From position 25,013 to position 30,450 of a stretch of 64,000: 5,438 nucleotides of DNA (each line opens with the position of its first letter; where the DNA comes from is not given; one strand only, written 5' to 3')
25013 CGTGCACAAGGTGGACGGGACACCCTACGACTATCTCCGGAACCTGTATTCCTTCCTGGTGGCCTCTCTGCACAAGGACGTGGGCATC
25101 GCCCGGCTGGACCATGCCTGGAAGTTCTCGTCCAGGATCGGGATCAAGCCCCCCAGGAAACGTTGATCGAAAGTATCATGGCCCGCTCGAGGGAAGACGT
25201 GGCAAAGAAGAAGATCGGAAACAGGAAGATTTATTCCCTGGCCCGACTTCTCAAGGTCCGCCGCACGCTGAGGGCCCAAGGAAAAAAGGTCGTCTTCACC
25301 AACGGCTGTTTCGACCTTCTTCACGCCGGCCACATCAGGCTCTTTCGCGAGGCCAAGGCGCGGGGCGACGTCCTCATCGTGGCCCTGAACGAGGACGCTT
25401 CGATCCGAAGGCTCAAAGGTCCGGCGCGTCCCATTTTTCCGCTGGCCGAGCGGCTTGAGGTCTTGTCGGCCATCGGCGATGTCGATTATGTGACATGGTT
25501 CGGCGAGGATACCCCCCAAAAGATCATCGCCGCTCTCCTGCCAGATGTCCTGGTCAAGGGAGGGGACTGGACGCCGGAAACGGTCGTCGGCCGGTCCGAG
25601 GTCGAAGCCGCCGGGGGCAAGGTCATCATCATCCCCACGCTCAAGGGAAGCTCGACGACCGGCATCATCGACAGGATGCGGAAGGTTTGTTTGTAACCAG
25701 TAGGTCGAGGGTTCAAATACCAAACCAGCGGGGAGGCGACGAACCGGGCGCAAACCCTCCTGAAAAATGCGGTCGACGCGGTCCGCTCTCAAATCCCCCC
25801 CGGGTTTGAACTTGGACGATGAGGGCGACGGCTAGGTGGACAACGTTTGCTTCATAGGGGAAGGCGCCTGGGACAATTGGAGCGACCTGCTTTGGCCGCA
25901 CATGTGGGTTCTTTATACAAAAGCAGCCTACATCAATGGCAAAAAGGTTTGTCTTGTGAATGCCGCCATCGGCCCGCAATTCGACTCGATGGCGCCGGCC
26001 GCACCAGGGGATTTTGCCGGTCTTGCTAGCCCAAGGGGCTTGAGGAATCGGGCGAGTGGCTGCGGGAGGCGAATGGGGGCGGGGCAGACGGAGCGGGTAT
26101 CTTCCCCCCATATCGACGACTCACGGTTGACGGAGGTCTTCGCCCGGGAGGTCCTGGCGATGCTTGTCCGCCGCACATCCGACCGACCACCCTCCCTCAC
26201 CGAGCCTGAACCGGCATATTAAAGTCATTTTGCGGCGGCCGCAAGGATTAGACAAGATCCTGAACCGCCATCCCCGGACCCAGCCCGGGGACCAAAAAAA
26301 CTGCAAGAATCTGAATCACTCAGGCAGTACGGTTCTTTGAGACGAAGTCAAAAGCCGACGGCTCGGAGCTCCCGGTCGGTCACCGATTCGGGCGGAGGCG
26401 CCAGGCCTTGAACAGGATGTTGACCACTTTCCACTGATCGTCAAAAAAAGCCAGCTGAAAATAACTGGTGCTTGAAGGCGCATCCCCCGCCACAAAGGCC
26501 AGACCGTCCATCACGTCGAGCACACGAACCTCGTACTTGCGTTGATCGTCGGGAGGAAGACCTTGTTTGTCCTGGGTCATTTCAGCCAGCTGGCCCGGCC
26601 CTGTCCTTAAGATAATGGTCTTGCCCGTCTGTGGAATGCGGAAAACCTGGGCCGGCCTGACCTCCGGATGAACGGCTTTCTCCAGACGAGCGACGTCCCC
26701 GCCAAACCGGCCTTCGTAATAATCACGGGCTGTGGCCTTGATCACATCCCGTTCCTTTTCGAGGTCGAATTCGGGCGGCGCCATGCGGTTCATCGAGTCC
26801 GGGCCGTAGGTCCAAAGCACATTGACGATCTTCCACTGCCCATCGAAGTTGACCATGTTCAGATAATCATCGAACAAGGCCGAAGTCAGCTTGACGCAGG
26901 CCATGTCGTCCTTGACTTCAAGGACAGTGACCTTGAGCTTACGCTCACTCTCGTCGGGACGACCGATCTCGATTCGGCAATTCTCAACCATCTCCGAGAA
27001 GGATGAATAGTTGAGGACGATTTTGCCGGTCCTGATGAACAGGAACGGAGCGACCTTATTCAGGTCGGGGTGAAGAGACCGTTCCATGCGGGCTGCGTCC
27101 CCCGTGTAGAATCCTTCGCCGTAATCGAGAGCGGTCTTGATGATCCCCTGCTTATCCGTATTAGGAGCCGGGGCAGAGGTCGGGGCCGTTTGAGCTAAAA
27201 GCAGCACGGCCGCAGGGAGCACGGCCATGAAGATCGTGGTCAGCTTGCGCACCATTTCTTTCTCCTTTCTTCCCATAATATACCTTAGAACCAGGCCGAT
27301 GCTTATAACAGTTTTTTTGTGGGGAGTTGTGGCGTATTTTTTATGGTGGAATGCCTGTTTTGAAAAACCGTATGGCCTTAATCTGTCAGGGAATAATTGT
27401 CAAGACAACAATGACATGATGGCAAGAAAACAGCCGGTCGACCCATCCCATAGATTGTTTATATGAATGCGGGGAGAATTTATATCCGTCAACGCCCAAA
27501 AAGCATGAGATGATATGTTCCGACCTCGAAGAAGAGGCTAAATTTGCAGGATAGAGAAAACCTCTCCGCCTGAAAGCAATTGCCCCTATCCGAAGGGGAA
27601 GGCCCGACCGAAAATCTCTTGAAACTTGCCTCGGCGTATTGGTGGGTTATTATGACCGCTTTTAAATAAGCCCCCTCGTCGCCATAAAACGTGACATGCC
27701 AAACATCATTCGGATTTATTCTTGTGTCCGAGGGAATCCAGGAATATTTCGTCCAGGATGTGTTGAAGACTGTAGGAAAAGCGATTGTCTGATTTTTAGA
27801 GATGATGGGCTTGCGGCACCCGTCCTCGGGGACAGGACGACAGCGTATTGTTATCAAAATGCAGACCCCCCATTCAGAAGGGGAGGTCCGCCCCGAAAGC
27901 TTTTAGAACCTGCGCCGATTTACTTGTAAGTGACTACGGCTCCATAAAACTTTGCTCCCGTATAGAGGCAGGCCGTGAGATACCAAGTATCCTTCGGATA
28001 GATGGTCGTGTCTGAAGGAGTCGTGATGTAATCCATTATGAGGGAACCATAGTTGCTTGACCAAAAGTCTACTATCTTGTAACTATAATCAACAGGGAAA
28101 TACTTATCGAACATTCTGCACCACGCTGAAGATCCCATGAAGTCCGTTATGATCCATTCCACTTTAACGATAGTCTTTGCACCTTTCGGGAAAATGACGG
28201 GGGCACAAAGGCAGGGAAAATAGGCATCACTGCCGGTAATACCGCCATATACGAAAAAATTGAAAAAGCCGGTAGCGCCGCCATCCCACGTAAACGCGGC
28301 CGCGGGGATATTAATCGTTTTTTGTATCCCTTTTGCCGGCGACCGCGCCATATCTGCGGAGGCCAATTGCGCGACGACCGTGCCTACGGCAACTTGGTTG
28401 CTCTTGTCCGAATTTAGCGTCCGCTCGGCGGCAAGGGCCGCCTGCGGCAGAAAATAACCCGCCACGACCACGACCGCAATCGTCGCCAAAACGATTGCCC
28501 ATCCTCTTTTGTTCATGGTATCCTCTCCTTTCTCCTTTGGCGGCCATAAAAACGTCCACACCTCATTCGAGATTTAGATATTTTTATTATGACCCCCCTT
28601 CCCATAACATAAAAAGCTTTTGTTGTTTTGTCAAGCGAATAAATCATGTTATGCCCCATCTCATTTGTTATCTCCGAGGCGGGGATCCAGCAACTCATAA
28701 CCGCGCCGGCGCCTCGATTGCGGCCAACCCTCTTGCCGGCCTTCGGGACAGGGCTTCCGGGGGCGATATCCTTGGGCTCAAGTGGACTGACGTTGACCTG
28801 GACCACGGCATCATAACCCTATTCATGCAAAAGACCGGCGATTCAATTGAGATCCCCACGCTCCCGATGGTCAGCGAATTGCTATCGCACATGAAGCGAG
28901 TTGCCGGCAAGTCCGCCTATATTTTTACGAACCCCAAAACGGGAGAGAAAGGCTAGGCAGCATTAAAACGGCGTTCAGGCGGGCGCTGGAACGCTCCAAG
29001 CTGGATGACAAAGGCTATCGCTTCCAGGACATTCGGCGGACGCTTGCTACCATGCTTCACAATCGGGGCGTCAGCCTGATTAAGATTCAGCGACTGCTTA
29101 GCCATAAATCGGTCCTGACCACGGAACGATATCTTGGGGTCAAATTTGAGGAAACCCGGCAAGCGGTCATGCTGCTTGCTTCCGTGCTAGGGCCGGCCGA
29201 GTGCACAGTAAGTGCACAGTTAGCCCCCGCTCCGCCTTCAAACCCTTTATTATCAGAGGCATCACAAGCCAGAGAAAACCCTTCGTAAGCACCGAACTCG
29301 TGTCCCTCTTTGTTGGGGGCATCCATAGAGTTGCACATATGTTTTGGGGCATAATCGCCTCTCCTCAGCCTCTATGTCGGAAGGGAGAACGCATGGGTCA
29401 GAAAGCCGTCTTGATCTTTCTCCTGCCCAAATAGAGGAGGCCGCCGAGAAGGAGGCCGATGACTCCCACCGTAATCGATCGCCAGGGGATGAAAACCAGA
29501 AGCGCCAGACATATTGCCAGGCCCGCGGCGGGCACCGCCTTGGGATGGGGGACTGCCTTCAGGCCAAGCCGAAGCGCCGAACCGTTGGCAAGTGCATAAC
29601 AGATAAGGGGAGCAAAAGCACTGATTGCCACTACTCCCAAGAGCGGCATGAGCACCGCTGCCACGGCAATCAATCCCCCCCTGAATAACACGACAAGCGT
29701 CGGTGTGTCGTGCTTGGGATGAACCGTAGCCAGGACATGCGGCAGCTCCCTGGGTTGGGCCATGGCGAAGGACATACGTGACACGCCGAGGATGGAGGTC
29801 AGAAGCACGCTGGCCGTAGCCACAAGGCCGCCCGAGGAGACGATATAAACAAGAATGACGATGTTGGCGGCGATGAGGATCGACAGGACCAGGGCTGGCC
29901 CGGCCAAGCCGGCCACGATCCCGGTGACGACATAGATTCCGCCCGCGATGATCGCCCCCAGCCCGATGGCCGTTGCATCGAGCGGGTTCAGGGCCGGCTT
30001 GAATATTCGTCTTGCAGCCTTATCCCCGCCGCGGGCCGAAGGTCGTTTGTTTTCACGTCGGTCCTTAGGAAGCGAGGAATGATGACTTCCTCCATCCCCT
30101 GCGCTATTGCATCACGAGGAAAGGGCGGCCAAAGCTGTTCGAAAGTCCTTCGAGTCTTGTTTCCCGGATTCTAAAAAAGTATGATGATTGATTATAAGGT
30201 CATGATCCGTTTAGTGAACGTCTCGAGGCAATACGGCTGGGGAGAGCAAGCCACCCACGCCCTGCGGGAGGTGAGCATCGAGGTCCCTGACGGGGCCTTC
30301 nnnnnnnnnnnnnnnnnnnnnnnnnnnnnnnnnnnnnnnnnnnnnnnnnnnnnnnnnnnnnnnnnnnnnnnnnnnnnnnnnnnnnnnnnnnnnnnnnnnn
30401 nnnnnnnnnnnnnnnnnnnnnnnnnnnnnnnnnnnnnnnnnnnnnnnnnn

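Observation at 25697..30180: Lower-GC decayed islet with integrase remnant, internally deleted permease and tandem partial gene duplication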

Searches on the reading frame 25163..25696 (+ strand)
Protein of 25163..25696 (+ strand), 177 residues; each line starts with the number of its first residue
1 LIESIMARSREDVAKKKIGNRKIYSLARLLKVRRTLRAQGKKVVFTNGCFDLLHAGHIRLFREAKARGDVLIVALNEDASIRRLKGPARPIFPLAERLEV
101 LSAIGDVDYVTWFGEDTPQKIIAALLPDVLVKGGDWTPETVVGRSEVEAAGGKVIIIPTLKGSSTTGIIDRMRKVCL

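Call 3: search_protein_families(library=pfam, proteins=[window:25163-25696:+], max_evalue=0.01)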
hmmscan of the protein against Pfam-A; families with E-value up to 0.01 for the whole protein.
window:25163-25696:+ (177 aa): 3 families
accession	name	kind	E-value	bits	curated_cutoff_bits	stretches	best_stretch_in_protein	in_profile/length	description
PF01467.32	CTP_transf_like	-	2.6e-18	67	21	1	45-140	1-94/133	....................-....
PF06574.18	FAD_syn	-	0.0013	19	27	1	40-111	5-81/158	FAD synthetase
PF02569.21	Pantoate_ligase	-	0.0032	17.1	20.7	1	27-74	7-53/268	Pantoate-beta-alanine ligase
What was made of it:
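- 25163..25696 (+): hldC (D-glycero-beta-D-manno-heptose 1-phosphate adenylyltransferase). Last gene of a conserved cluster and left border of the patch. PF01467 (call 3).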

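Call 27: find_related_loci(query=window:25163-25693:+, collection=metagenome_contigs, flank=10000)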
Query window:25163-25693:+ (177 aa) in metagenome_contigs; peptide patterns used: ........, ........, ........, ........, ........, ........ (x = any residue, [..] = any of these).
600 stretches matched a pattern (row limit reached: there are more); 596 encode a relative of the query (tblastn E <= 1e-3); the best 80 are kept; 80 distinct loci.
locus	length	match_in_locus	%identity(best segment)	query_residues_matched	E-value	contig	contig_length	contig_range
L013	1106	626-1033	74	39-174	5e-70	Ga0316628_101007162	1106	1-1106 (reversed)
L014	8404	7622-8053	67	20-163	8e-62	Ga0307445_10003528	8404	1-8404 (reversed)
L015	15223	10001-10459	59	22-174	2e-56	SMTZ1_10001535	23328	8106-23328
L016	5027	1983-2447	54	15-174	3e-56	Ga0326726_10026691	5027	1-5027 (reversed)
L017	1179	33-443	63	39-175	3e-59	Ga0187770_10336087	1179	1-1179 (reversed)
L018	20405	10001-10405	64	41-175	6e-55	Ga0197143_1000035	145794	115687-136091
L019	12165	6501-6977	54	11-174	9e-55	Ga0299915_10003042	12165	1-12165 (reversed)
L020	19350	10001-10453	58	22-172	2e-54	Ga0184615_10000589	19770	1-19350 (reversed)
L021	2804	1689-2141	57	22-172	2e-54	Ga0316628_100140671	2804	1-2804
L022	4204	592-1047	54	21-172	5e-54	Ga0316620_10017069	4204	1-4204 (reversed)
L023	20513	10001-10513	52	7-177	1e-53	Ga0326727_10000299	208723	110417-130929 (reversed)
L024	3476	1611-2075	56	15-174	7e-54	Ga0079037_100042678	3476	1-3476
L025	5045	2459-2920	56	19-172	2e-53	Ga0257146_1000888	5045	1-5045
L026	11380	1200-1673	53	17-174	2e-53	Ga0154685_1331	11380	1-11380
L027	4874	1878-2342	53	15-174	4e-53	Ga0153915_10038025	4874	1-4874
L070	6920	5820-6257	55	29-174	2e-49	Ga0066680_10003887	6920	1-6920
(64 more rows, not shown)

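Call 57: search_protein_families(library=ncbifam, proteins=[window:25163-25696:+], max_evalue=0.01)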
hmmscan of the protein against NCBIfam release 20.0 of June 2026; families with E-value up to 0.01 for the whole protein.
window:25163-25696:+ (177 aa): 13 families
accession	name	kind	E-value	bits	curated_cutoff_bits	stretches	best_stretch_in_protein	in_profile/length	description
NF008454.0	PRK11316.1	equivalog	2.5e-57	194.5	521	1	13-174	312-473/475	bifunctional D-glycero-beta-D-manno-heptose-7-phosphate kinase/D-glycero-beta-D-manno-heptose 1-phosphate adenylyltransferase HldE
TIGR02199.1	rfaE_dom_II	equivalog_domain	2.7e-56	189.4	181.5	1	33-174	3-144/144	D-glycero-beta-D-manno-heptose 1-phosphate adenylyltransferase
TIGR00125.1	cyt_tran_rel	domain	9.5e-15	54.5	27.7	1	43-108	1-63/65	adenylyltransferase/cytidyltransferase family protein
TIGR01518.1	g3p_cytidyltrns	equivalog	3.3e-13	49.8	165.4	1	44-170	1-123/125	glycerol-3-phosphate cytidylyltransferase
NF001985.0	PRK00777.1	subfamily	4.7e-07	30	104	1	44-103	7-64/157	pantetheine-phosphate adenylyltransferase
NF041124.1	CoaD_Thcocales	equivalog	1.5e-05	24.9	290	1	41-103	5-65/156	phosphopantetheine adenylyltransferase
NF005518.0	PRK07143.1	equivalog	0.00014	21.4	232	1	40-105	14-80/281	hypothetical protein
NF004162.0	PRK05627.1-5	equivalog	0.00017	21.1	241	1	41-115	13-88/304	bifunctional riboflavin kinase/FAD synthetase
NF045965.1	RibF_rel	equivalog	0.00077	19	200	1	41-85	12-63/279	FAD synthase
TIGR00018.1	panC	equivalog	0.0045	16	212.75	1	23-74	4-54/283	pantoate--beta-alanine ligase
NF002250.0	PRK01170.1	subfamily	0.0061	16.1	489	1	44-85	3-44/322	bifunctional pantetheine-phosphate adenylyltransferase/NTP phosphatase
TIGR00083.1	ribF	equivalog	0.0068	15.9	184.35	1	46-111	3-74/290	riboflavin biosynthesis protein RibF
NF005988.0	PRK08099.1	equivalog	0.0088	15.2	201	0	18-79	43-102/411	multifunctional transcriptional regulator/nicotinamide-nucleotide adenylyltransferase/ribosylnicotinamide kinase NadR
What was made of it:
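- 25163..25696 (+): TIGR02199 189.4 bits, cut-off 181.5 (call 57).
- Checked: 25163-25696 scores 189.4 bits on TIGR02199, cut-off 181.5 (call 57).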

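Call 85: find_encoding_contigs(protein=window:25163-25693:+, flank=10000, max_places=6)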
Protein seq(177 aa) (177 aa): no gene with exactly this product is on record in the collection.

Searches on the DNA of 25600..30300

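Call 41: search_rna_families(source=window, start=25600, end=30300, threshold=evalue, max_evalue=1)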
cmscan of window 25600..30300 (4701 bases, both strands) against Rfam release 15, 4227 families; matches with E-value up to 1: 0.
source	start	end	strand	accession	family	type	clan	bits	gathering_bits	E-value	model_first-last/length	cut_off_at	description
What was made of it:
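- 25697..26379 (.): 683 nt with no recognisable gene or RNA, at host-like GC. No Rfam match even at E<=1 (call 41).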

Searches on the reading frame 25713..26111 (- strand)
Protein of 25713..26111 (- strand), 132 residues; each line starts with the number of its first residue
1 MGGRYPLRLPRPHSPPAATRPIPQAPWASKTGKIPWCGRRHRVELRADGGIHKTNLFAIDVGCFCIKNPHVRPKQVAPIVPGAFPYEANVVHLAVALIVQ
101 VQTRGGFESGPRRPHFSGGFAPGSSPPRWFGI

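Call 42: search_protein_families(library=pfam, proteins=[window:25713-26111:-], max_evalue=1)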
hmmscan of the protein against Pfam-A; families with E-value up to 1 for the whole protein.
window:25713-26111:- (132 aa): 0 families

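Call 82: search_protein_families(library=phrogs, proteins=[window:25713-26111:-], max_evalue=0.01)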
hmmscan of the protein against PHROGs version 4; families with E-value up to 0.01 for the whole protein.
window:25713-26111:- (132 aa): 0 families

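Call 83: search_protein_families(library=padloc, proteins=[window:25713-26111:-], max_evalue=0.01)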
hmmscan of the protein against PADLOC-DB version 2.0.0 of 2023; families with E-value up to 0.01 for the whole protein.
window:25713-26111:- (132 aa): 0 families
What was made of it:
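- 25697..26379 (.): ORFs of 128-132 aa here have no Pfam, PHROG or PADLOC match (calls 42, 82, 83).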
